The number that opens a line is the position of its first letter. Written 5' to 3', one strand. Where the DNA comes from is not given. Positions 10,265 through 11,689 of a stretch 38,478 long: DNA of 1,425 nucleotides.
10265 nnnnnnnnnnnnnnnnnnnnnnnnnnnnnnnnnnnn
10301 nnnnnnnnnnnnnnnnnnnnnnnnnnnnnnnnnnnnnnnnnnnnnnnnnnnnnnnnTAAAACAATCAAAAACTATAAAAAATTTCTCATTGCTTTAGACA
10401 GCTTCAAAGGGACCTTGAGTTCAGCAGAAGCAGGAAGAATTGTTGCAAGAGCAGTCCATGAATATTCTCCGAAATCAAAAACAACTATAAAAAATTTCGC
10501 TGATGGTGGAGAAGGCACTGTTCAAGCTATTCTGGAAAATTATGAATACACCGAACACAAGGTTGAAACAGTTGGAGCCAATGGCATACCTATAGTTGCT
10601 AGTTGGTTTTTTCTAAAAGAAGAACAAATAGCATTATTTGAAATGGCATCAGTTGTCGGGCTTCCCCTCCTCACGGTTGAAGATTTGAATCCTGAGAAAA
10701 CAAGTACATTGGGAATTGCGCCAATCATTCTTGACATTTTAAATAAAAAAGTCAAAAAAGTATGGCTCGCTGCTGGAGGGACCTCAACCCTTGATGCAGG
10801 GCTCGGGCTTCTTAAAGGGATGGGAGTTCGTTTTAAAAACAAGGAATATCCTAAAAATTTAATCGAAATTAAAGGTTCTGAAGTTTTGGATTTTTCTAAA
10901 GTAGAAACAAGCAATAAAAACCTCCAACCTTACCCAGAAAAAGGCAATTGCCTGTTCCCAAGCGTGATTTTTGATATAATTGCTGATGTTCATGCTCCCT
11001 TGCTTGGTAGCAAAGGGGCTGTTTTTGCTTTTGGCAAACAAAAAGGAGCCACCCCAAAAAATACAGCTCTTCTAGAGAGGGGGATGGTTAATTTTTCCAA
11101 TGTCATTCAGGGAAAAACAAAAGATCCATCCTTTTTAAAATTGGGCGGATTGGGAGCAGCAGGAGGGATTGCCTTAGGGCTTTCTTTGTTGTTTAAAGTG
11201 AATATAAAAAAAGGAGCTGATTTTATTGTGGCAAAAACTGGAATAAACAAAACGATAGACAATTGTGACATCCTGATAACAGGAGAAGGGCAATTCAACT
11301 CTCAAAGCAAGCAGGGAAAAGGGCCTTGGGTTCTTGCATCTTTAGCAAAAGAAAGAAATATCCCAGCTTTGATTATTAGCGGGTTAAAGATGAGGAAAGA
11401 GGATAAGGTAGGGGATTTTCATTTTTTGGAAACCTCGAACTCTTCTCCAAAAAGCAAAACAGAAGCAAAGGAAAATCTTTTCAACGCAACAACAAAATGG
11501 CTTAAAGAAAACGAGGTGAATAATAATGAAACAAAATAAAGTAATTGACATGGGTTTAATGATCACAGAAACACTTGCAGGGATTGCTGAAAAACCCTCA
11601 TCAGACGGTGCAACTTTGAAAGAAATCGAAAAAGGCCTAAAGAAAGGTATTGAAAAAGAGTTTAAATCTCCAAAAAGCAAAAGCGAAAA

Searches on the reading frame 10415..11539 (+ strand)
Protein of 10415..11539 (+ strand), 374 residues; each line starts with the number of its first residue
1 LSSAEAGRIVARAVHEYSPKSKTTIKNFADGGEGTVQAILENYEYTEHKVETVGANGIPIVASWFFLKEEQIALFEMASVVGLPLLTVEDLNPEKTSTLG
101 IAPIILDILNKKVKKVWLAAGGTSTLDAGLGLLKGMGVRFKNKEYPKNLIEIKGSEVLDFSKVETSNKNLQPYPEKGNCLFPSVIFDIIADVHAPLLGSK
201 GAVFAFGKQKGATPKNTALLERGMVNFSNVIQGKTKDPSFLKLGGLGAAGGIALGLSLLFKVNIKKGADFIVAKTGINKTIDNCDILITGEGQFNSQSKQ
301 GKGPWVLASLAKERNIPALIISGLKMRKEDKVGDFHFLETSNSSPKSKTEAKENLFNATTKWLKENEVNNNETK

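Call 4: search_protein_families(library=pfam, proteins=[window:10415-11539:+], max_evalue=0.01)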
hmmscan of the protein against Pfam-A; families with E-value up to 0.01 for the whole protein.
window:10415-11539:+ (374 aa): 1 family
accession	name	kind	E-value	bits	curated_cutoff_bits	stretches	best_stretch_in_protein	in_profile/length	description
PF02595.20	Gly_kinase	-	3.4e-77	260.3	23.3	1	1-345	12-344/372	Glycerate kinase family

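Call 5: search_protein_families(library=ncbifam, proteins=[window:10415-11539:+], max_evalue=0.01)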
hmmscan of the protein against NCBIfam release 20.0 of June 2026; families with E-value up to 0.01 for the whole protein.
window:10415-11539:+ (374 aa): 3 families
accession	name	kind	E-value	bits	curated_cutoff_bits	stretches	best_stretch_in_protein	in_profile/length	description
TIGR00045.1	TIGR00045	subfamily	2.4e-74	250.6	168.45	1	1-337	13-337/375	glycerate kinase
NF007401.0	PRK09932.1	equivalog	4.9e-48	164.1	625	1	19-324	32-325/381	glycerate 3-kinase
NF007668.0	PRK10342.1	equivalog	6.8e-41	140.6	686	1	2-324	15-325/381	glycerate 2-kinase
